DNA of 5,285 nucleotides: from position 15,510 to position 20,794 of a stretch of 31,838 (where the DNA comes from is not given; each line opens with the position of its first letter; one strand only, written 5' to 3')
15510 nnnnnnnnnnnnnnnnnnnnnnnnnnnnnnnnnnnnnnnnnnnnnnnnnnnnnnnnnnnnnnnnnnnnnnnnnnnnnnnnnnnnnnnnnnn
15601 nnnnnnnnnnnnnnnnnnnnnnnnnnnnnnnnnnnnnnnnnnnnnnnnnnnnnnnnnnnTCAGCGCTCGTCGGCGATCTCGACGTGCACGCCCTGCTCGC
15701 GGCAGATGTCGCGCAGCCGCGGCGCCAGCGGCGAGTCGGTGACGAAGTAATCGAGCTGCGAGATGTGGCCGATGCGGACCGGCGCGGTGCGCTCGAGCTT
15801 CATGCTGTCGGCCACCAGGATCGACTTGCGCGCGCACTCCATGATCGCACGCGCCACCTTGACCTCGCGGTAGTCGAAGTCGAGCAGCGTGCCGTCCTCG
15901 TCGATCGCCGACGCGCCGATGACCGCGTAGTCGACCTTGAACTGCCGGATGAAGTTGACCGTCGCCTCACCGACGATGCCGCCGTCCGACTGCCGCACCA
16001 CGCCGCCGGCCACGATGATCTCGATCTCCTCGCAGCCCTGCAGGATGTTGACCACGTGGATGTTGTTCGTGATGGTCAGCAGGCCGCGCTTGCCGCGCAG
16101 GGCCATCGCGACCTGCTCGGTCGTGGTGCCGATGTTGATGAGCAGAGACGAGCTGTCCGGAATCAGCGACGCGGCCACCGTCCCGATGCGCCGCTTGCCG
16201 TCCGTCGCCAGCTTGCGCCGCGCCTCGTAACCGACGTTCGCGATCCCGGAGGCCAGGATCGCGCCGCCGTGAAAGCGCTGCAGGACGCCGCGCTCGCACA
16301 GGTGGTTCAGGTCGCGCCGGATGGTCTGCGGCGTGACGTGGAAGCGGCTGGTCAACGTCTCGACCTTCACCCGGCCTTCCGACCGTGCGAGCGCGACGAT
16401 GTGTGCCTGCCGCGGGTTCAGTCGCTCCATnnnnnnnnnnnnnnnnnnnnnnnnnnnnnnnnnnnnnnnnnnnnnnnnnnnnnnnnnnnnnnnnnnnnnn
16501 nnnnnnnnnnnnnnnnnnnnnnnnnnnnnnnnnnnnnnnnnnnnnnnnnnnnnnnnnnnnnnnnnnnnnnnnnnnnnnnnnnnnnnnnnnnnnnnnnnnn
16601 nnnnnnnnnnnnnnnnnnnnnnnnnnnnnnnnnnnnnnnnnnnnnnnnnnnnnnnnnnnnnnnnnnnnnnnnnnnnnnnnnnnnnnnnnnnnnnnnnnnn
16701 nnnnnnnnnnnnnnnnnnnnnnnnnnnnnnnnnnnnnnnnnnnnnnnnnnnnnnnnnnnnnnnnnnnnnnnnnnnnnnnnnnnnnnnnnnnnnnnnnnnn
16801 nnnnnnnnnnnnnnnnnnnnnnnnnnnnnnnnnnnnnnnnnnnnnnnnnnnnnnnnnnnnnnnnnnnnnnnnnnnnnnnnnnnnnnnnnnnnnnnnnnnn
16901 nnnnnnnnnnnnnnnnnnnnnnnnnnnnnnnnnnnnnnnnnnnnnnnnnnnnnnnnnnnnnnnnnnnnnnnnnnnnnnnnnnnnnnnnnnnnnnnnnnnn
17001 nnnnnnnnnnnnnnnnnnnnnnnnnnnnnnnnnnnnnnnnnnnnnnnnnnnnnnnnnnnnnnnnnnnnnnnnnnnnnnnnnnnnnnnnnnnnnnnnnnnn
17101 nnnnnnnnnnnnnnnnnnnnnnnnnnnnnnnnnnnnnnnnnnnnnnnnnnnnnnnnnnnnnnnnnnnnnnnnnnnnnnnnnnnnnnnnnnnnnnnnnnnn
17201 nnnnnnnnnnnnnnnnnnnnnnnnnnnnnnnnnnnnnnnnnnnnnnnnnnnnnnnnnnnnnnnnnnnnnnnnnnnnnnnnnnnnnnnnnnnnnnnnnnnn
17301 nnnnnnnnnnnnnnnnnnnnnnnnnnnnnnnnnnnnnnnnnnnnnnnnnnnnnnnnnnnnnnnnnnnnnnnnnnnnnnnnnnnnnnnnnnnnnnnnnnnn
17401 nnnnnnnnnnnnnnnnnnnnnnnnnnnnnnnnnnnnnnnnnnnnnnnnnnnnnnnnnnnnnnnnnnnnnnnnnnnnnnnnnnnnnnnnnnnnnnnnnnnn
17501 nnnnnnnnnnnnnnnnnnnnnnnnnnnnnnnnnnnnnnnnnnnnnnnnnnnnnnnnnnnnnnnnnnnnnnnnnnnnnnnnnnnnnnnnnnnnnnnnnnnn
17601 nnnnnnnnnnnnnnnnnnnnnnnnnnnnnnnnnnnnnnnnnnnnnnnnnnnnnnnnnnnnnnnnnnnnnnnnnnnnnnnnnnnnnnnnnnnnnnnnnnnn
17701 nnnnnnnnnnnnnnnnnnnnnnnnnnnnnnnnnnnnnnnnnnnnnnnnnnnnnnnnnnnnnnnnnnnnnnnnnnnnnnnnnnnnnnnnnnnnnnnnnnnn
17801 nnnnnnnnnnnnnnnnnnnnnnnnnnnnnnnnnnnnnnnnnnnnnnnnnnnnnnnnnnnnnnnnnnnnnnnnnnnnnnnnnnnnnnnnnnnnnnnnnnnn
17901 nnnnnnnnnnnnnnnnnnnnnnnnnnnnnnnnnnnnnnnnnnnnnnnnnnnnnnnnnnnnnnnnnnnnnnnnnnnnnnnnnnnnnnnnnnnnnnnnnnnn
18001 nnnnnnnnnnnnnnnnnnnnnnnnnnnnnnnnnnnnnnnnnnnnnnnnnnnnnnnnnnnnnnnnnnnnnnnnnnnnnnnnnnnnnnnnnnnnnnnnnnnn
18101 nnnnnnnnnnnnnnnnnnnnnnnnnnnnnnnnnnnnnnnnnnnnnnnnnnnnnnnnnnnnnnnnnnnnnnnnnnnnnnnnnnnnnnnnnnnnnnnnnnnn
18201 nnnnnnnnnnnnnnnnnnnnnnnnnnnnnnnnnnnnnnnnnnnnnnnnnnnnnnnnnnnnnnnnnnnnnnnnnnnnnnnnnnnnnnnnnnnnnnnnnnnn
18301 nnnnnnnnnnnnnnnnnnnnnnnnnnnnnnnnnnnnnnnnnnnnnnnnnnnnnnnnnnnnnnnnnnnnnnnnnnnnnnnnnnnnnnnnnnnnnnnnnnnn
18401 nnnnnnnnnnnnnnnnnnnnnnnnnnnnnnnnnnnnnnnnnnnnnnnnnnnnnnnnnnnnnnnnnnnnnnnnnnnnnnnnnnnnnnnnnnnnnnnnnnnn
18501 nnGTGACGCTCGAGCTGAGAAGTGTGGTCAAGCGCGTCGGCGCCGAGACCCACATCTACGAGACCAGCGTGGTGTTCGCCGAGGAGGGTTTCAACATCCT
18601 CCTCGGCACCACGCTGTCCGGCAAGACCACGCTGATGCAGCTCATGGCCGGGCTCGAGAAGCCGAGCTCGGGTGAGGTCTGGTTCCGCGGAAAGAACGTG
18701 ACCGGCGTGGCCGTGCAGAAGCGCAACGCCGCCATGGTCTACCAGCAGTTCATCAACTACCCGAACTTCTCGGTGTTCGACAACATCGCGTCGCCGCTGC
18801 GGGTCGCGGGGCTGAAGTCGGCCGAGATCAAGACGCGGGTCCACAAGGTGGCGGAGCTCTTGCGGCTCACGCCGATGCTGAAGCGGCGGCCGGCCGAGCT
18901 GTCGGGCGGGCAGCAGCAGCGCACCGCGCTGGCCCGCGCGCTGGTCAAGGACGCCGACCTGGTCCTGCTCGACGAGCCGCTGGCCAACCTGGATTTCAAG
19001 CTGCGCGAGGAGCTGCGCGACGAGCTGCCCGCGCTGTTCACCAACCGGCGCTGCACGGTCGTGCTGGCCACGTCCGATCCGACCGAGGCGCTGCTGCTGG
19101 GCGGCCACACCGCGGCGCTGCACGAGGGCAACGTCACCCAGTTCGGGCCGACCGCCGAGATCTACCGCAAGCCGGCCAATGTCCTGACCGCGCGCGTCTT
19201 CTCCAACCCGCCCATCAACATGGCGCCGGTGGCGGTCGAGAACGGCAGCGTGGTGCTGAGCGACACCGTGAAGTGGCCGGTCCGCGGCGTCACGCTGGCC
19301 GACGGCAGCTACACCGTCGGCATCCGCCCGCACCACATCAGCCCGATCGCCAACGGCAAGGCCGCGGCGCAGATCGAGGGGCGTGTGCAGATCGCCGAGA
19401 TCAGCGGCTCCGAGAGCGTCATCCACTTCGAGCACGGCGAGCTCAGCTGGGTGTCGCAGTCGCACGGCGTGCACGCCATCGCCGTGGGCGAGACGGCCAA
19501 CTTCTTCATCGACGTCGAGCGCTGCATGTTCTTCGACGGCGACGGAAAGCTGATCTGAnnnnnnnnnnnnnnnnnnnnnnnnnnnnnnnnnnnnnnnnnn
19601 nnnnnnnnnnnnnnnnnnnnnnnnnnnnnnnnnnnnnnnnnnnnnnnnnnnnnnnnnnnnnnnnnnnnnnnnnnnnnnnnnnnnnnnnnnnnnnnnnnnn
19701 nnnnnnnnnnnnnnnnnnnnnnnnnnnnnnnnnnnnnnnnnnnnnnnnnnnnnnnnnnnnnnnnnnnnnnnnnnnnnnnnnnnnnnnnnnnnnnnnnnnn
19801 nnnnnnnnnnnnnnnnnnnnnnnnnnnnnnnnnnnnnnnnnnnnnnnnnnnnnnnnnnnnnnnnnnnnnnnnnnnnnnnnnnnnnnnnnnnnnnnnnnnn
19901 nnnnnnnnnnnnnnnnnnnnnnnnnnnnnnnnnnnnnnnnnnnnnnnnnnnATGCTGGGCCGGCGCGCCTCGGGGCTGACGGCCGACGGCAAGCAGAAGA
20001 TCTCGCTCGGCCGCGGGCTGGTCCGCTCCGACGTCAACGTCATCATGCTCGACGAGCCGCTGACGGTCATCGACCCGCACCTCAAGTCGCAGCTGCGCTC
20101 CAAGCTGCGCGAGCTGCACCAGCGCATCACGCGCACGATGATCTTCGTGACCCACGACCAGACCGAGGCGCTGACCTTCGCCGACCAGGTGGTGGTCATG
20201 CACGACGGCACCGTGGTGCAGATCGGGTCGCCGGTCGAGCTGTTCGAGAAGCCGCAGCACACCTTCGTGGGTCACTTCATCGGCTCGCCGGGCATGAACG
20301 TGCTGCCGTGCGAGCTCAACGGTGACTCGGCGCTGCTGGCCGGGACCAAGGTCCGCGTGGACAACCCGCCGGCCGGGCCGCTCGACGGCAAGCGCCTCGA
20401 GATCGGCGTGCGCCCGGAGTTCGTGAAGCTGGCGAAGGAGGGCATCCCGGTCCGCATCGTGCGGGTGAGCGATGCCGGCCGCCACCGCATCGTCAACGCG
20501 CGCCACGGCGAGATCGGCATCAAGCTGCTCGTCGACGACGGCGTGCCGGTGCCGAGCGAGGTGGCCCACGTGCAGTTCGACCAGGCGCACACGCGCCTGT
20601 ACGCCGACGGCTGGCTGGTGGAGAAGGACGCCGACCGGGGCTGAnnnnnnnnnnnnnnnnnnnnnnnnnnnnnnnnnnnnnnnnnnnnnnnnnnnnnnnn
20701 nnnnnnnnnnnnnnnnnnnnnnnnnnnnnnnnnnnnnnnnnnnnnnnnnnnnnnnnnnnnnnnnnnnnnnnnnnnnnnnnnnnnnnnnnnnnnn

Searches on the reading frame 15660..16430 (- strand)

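Call 69: search_protein_families(library=pfam, proteins=[window:15660-16430:-], max_evalue=0.001)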
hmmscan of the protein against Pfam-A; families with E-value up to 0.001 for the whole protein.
window:15660-16430:- (256 aa): 7 families
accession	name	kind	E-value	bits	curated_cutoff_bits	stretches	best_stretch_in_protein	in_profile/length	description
PF00455.28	DeoRC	-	7.4e-48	163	31.8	1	76-233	3-160/160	DeoR C terminal sensor domain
PF08220.18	HTH_DeoR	-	1.1e-15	57.5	21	1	7-60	1-54/57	DeoR-like helix-turn-helix domain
PF19187.6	HTH_PafC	-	9.2e-06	25.9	32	1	8-57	6-55/115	PafC helix-turn-helix domain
PF08279.18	HTH_11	-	3.7e-05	24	25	1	7-49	1-44/55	HTH domain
PF01047.28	MarR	-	0.00025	21.3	24.6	1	4-54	1-51/59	MarR family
PF00392.27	GntR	-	0.0005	20.1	27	0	21-58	24-62/64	Bacterial regulatory proteins, gntR family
PF02550.21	AcetylCoA_hydro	-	0.00082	19.9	24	0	160-233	118-190/198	Acetyl-CoA hydrolase/transferase N-terminal domain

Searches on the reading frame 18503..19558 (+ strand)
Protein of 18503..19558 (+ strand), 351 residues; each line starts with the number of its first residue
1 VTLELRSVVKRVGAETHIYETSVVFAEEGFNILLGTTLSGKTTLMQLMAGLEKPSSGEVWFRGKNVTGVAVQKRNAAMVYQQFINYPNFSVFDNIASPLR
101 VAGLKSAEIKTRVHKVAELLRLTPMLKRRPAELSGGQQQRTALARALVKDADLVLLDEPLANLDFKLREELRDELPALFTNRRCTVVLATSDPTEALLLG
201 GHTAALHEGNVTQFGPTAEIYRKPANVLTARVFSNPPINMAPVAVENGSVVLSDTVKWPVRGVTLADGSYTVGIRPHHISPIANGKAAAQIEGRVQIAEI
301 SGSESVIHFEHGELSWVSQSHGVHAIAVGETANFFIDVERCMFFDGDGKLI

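Call 69: search_protein_families(library=pfam, proteins=[window:18503-19558:+], max_evalue=0.001)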
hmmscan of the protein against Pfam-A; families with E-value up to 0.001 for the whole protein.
window:18503-19558:+ (351 aa): 3 families
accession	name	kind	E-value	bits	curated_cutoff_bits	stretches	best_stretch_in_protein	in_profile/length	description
PF00005.33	ABC_tran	-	1.8e-26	93.8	25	1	32-161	15-137/137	ABC transporter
PF08402.16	TOBE_2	-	3.6e-06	27.4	21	1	272-344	1-76/76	TOBE domain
PF13304.12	AAA_21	-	2.1e-05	25.2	27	1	128-190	233-297/304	AAA domain, putative AbiEii toxin, Type IV TA system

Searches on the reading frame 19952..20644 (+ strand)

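Call 69: search_protein_families(library=pfam, proteins=[window:19952-20644:+], max_evalue=0.001)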
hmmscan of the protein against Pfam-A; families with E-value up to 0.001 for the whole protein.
window:19952-20644:+ (230 aa): 1 family
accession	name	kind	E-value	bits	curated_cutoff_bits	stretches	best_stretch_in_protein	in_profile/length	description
PF17912.7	OB_MalK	-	1.9e-08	35.5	27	1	111-156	1-51/53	MalK OB fold domain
